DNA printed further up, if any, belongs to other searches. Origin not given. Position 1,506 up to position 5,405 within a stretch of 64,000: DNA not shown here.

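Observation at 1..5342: Polyprenol-phosphate-sugar glycosyltransferase of more than 1780 aa fusing GT87/DUF2029-like and PMT/GT39-like modules, convergent on the PIM operon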

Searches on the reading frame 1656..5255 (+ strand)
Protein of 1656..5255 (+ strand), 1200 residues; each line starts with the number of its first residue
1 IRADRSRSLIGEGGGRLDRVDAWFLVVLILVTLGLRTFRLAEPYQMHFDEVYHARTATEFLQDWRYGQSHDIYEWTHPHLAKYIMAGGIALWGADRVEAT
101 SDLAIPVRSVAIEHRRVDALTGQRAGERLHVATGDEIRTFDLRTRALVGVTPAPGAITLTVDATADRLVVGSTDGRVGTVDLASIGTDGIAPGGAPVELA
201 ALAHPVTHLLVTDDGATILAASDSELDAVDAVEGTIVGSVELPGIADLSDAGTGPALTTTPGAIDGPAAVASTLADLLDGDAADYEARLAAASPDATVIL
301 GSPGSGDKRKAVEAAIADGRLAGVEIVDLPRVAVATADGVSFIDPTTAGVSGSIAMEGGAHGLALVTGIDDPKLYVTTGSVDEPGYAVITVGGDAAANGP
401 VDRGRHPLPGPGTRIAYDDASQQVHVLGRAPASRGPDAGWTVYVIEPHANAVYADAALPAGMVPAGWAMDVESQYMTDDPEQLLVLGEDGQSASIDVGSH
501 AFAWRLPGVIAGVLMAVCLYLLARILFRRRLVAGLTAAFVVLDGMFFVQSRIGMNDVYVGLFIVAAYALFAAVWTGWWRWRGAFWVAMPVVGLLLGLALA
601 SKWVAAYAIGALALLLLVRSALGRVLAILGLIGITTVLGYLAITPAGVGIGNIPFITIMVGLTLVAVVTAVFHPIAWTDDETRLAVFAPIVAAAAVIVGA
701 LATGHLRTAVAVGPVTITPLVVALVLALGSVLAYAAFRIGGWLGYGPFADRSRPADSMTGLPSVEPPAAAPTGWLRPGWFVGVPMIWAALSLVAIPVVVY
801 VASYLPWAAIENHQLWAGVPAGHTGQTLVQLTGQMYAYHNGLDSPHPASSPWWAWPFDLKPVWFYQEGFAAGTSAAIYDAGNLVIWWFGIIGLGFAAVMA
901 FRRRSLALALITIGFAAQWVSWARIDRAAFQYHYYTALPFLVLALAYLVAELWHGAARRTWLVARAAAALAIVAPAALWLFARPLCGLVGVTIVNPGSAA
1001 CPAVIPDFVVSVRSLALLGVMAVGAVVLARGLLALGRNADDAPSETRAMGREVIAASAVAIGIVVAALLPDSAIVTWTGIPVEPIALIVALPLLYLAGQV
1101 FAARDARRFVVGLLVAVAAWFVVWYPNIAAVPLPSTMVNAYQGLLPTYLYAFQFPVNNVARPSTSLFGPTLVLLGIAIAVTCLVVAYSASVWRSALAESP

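Call 23: find_related_loci(query=A2, collection=genome_contigs, flank=10000)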
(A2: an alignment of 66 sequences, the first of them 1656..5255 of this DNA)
Query A2 (1200 aa) in genome_contigs; peptide patterns used: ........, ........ (x = any residue, [..] = any of these).
600 stretches matched a pattern (row limit reached: there are more); 591 encode a relative of the query (tblastn E <= 1e-3); the best 80 are kept; 80 distinct loci.
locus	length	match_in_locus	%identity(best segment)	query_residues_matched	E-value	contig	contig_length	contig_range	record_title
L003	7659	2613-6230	69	1-1199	0e+0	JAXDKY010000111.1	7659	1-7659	MAG: Chloroflexota bacterium isolate BP_605 scaffold_1554710, whole genome shotgun sequence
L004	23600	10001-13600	68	2-1199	0e+0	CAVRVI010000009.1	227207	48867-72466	MAG: uncultured Chloroflexia bacterium isolate MFD02242.bin.2.102 genome assembly, contig: contig_45129, whole genome sh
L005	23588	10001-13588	68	2-1199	0e+0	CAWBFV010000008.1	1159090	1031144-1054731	MAG: uncultured Chloroflexia bacterium isolate MFD09212.bin.2.194 genome assembly, contig: contig_6726, whole genome sho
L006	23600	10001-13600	67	2-1199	0e+0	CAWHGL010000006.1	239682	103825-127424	MAG: uncultured Chloroflexia bacterium isolate MFD00392.bin.2.284 genome assembly, contig: contig_66022, whole genome sh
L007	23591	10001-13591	69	1-1199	0e+0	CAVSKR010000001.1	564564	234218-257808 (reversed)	MAG: uncultured Chloroflexia bacterium isolate MFD09206.bin.1.191 genome assembly, contig: contig_2981, whole genome sho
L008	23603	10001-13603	68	1-1196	0e+0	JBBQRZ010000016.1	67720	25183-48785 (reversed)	MAG: Candidatus Limnocylindrales bacterium isolate Co_metawrap_1718 Cmw_1718_k141_22891307_length_67720_cov_11.0000, who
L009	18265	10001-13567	69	1-1193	0e+0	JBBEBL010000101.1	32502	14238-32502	MAG: Chloroflexota bacterium isolate LejiaF_70_36 Lejia_F_2025_length_32502_cov_22, whole genome shotgun sequence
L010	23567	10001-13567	65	1-1199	0e+0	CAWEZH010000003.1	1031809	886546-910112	MAG: uncultured Chloroflexia bacterium isolate MFD09267.bin.1.5 genome assembly, contig: contig_24615, whole genome shot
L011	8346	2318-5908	66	1-1199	0e+0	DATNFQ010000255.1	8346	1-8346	MAG TPA_asm: Patescibacteria group bacterium isolate SMAG_U11299 k141_887449, whole genome shotgun sequence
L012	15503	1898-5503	63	1-1199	0e+0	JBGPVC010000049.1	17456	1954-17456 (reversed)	MAG: Candidatus Limnocylindria bacterium isolate OBJ1_062018_110_27 k141_37702_length_17456_cov_17.9707, whole genome sh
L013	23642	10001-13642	62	1-1199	0e+0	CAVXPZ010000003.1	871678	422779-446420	MAG: uncultured Chloroflexia bacterium isolate MFD02134.bin.2.2 genome assembly, contig: contig_5323, whole genome shotg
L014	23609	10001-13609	62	1-1199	0e+0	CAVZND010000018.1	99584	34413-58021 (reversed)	MAG: uncultured Chloroflexia bacterium isolate MFD02242.bin.2.217 genome assembly, contig: contig_55472, whole genome sh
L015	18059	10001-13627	63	1-1199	0e+0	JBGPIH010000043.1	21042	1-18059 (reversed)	MAG: Candidatus Limnocylindria bacterium isolate OBJ_0618_7090110_339 k141_1259538_length_21042_cov_37.0422, whole genom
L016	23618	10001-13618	63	1-1196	0e+0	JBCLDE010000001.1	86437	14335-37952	Candidatus Limnocylindrales bacterium isolate SLM_LV1_BS-K20 Node_1_length_86437_cov_83.010233, whole genome shotgun seq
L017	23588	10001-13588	62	1-1198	0e+0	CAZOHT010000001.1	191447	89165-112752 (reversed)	MAG TPA_asm: uncultured Anaerolineaceae bacterium isolate SRP173033_co1_331 genome assembly, contig: NODE_63_length_1914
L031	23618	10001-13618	55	1-1198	0e+0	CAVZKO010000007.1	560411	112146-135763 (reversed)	MAG: uncultured Chloroflexia bacterium isolate MFD09267.bin.2.309 genome assembly, contig: contig_36147, whole genome sh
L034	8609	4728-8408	55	1-1198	0e+0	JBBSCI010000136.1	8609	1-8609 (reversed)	MAG: Candidatus Limnocylindrales bacterium isolate metawrap_la6_14 metawrap_la6_14_K_18710_L_8609_cov_10.0000, whole gen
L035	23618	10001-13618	62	1-1198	0e+0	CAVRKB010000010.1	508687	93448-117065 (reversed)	MAG: uncultured Chloroflexia bacterium isolate MFD05567.bin.2.88 genome assembly, contig: contig_5590, whole genome shot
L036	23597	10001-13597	54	1-1198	0e+0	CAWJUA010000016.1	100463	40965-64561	MAG: uncultured Chloroflexia bacterium isolate MFD08821.bin.2.74 genome assembly, contig: contig_27906, whole genome sho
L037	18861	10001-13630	53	1-1198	0e+0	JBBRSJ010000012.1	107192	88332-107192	MAG: Candidatus Limnocylindrales bacterium isolate La2_metabat2.049 La2_metabat2.049_K_3312986L107192_cov_62.6222, whole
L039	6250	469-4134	56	1-1198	0e+0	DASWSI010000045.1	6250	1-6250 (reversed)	MAG TPA_asm: Candidatus Limnocylindrales bacterium isolate SMAG_U3545 k141_618643, whole genome shotgun sequence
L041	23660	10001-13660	55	1-1198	0e+0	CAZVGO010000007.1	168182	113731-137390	MAG TPA_asm: uncultured Anaerolineaceae bacterium isolate binchicken_co31_244 genome assembly, contig: k141_5054610, who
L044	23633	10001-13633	54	1-1198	0e+0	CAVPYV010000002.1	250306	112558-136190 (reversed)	MAG: uncultured Chloroflexia bacterium isolate MFD04944.bin.2.33 genome assembly, contig: contig_57991, whole genome sho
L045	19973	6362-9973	53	1-1198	0e+0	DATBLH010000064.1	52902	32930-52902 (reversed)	MAG TPA_asm: Candidatus Limnocylindrales bacterium isolate SMAG_U3967 k141_1573762, whole genome shotgun sequence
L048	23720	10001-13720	52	1-1198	0e+0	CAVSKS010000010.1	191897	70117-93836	MAG: uncultured Chloroflexia bacterium isolate MFD09206.bin.2.195 genome assembly, contig: contig_4904, whole genome sho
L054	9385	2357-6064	51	1-1198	0e+0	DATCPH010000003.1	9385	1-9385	MAG TPA_asm: Candidatus Limnocylindrales bacterium isolate SMAG_U7222 k141_21101, whole genome shotgun sequence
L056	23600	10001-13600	51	1-1198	0e+0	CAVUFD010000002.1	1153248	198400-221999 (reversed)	MAG: uncultured Chloroflexia bacterium isolate MFD04944.bin.1.277 genome assembly, contig: contig_22608, whole genome sh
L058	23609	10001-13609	52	1-1198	0e+0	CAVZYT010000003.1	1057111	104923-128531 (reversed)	MAG: uncultured Chloroflexia bacterium isolate MFD02134.bin.2.143 genome assembly, contig: contig_1517, whole genome sho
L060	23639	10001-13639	51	3-1198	0e+0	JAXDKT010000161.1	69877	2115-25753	MAG: Chloroflexota bacterium isolate BP_600 scaffold_2672732, whole genome shotgun sequence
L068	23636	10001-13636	51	1-1198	0e+0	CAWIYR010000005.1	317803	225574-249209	MAG: uncultured Chloroflexia bacterium isolate MFD05942.bin.2.302 genome assembly, contig: contig_54547, whole genome sh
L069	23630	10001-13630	50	3-1198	0e+0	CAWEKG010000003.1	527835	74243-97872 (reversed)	MAG: uncultured Chloroflexia bacterium isolate MFD05942.bin.3.126 genome assembly, contig: contig_3097, whole genome sho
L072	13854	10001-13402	49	1-1198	0e+0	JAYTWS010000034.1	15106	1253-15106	MAG: Chloroflexota bacterium isolate GFS_5822 GFS_5822_33, whole genome shotgun sequence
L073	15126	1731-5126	50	1-1198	0e+0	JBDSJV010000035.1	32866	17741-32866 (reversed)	MAG: Candidatus Limnocylindrales bacterium isolate cluster1_bin.330 k127_14016752, whole genome shotgun sequence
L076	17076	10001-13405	50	1-1198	0e+0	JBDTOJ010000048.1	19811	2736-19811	MAG: Chloroflexota bacterium isolate cluster3_bin.171 NODE_9649_length_19811_cov_11.354677, whole genome shotgun sequenc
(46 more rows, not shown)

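Call 37: predict_structure(alignment_id=A2)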
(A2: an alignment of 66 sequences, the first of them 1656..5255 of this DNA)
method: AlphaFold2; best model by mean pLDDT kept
length: 1200 residues; sequences in the alignment: 66
mean_pLDDT: 78.0   pTM: 0.74
mean pLDDT of the five models: 78.0, 74.4, 74.3, 73.4, 73.1
residues with pLDDT >= 90: 315; 70-90: 599; 50-70: 153; < 50: 133
segments of 3 or more residues with pLDDT < 50: 1-10, 646-651, 752-763, 839-880, 922-930, 994-1000, 1038-1043, 1131-1137, 1139-1162
pLDDT, mean of each block of 10 residues (from residue 1): 41 67 92 77 55 79 80 54 84 82 93 86 87 95 90 95 93 96 84 86 96 93 96 92 94 85 87 89 86 82 79 90 87 95 89 90 87 92 91 76 89 89 90 71 89 91 91 72 92 86 84 94 89 93 78 78 93 83 88 89 76 78 83 81 54 66 86 78 86 88 82 72 90 90 81 44 54 54 74 85 70 76 78 58 41 32 27 39 76 88 82 80 43 75 93 84 89 73 60 47 63 87 82 60 58 82 87 79 70 84 89 87 62 47 43 38 59 88 91 67
secondary structure, 60 per line:
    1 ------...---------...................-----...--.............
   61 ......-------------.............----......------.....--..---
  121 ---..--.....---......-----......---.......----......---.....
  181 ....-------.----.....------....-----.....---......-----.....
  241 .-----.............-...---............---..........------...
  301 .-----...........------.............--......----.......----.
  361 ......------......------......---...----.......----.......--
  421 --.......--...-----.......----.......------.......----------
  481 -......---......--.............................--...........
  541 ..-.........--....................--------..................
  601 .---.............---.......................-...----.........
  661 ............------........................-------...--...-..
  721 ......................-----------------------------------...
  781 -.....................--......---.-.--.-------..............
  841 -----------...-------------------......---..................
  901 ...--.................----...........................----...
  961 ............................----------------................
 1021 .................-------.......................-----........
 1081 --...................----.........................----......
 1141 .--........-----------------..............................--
elements in order (helices of 4 or more, strands of 3 or more residues): H19-37 H48-66 H80-92 E97-102 E109-113 E128-132 E136-141 E147-152 E156-162 E167-172 E176-181 E197-201 E208-211 E217-221 E225-230 E236-241 E247-259 H267-278 H282-291 E298-301 H307-317 E324-336 E339-344 E349-355 E360-366 E373-378 E385-390 E401-407 E412-418 E423-429 E440-446 E451-457 E464-470 E482-487 E491-496 H499-527 H530-542 H544-552 H555-574 H583-601 H605-617 H621-643 H652-672 H679-702 E710-712 E715-717 H719-742 H782-802 H805-810 H828-840 H874-879 H883-903 H906-922 H927-953 H958-988 E1005-1011 H1012-1037 H1045-1067 E1073-1080 H1083-1101 H1106-1130 H1135-1141 H1144-1151 H1169-1198

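Call 41: fold_search(model_id=the predicted structure, library=pdb)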
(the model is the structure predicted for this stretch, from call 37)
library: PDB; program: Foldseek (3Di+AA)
matches with E <= 10: 1034; with E <= 0.001: 582
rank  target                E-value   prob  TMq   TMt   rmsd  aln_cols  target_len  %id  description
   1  4wjs                  6.2e-09  1.00  0.21  0.46  13.3       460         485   11  Crystal structure of Rsa4 from Chaetomium thermophilum (released 2014-11-19)
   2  8fl2_NJ               3.3e-08  1.00  0.20  0.55  13.1       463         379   11  Human nuclear pre-60S ribosomal subunit (State I1) (released 2023-07-12)
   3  8pv6_Ch               4.1e-08  1.00  0.20  0.53  12.7       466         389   11  Chaetomium thermophilum pre-60S State 3 - post-5S rotation with Rix1 complex with Foot - composite structure (released 2023-11-15)
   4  8ge4_B                1.2e-07  1.00  0.20  0.67   5.5       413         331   10  CryoEM structure of beta-2-adrenergic receptor in complex with nucleotide-free Gs heterotrimer (#5 of 20) (released 2024-03-06)
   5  9n73_LQ               1.3e-07  1.00  0.19  0.27  19.0       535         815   11  SSU processome maturation and disassembly, State G (released 2025-10-29)
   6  9n74_LQ               1.4e-07  1.00  0.20  0.29  18.1       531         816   10  SSU processome maturation and disassembly, State H (released 2025-10-29)
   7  8fl0_NJ               1.5e-07  1.00  0.20  0.45  14.3       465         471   12  Human nucleolar pre-60S ribosomal subunit (State H) (released 2023-07-12)
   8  6rxt_UO               1.6e-07  1.00  0.21  0.47   6.2       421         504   12  Cryo-EM structure of the 90S pre-ribosome (Kre33-Noc4) from Chaetomium thermophilum, state A (released 2019-08-14)
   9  9g33_UL               1.8e-07  1.00  0.19  0.26  22.9       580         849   11  Stalled 90S - Utp23-Krr1-deltaC3 (released 2025-06-18)
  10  6rxt_UL               2.2e-07  1.00  0.20  0.30  19.0       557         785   11  Cryo-EM structure of the 90S pre-ribosome (Kre33-Noc4) from Chaetomium thermophilum, state A (released 2019-08-14)
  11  1erj_B                2.2e-07  1.00  0.21  0.66   5.7       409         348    9  CRYSTAL STRUCTURE OF THE C-TERMINAL WD40 DOMAIN OF TUP1 (released 2000-07-26)
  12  9n6v_LQ               2.3e-07  1.00  0.20  0.28  18.4       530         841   10  SSU processome maturation and disassembly, State A (released 2025-11-05)
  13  1erj_A                3.0e-07  1.00  0.21  0.66   5.5       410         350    9  CRYSTAL STRUCTURE OF THE C-TERMINAL WD40 DOMAIN OF TUP1 (released 2000-07-26)
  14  7uoo_x                3.7e-07  1.00  0.19  0.42  12.4       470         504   10  Nucleoplasmic pre-60S intermediate of the Nog2 containing pre-rotation state (released 2023-03-15)
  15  7mqa_LQ               4.0e-07  1.00  0.20  0.28  19.8       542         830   10  Cryo-EM structure of the human SSU processome, state post-A1 (released 2021-09-22)
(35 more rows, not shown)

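Call 76: search_protein_representatives(protein=window:1656-5255:+)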
Query: 1200 residues. Proteins with E-value up to 0.001 (for the whole library): 4047; up to 1e-10: 2505; up to 1e-30: 660. The best 150 are listed.
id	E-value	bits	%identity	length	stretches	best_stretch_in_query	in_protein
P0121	0.0e+00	1142.6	63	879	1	340-1199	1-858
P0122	0.0e+00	1133.6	52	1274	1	1-1198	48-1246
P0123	0.0e+00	1090.7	50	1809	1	1-1198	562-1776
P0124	0.0e+00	1084.6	52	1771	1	2-1198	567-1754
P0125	3.1e-271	919.6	49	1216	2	613-1198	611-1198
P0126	4.3e-260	882.7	46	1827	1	1-1197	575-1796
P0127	2.2e-254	863.8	45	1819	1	1-1196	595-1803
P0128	3.1e-254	863.3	46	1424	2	225-1197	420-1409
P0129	3.1e-252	856.7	46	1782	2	1-671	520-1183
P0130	1.8e-248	844.3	45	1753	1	1-1196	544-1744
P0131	2.4e-247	840.5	43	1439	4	818-1194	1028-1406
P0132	1.3e-245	834.7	50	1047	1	25-923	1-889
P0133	5.5e-245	832.7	46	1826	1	1-1193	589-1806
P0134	1.9e-243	827.6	47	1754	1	1-1193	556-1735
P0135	1.1e-236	805.1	50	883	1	85-970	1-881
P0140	8.7e-217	739.3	41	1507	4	809-1189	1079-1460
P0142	1.8e-213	728.3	43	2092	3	648-1192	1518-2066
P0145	1.6e-199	682.1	50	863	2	625-1198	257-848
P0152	7.4e-173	593.8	45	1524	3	762-1186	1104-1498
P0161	2.6e-156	539.0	42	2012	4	769-1023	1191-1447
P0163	5.4e-151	521.4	41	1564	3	332-1016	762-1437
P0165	1.6e-146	506.5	58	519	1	716-1198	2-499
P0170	4.9e-134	465.2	57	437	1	790-1198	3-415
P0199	1.3e-103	364.5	36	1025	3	407-954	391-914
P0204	1.5e-99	351.0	36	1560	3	330-971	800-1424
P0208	4.0e-94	333.0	37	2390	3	786-1185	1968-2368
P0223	1.2e-85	304.9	57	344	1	894-1198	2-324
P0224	1.3e-85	304.8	53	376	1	862-1198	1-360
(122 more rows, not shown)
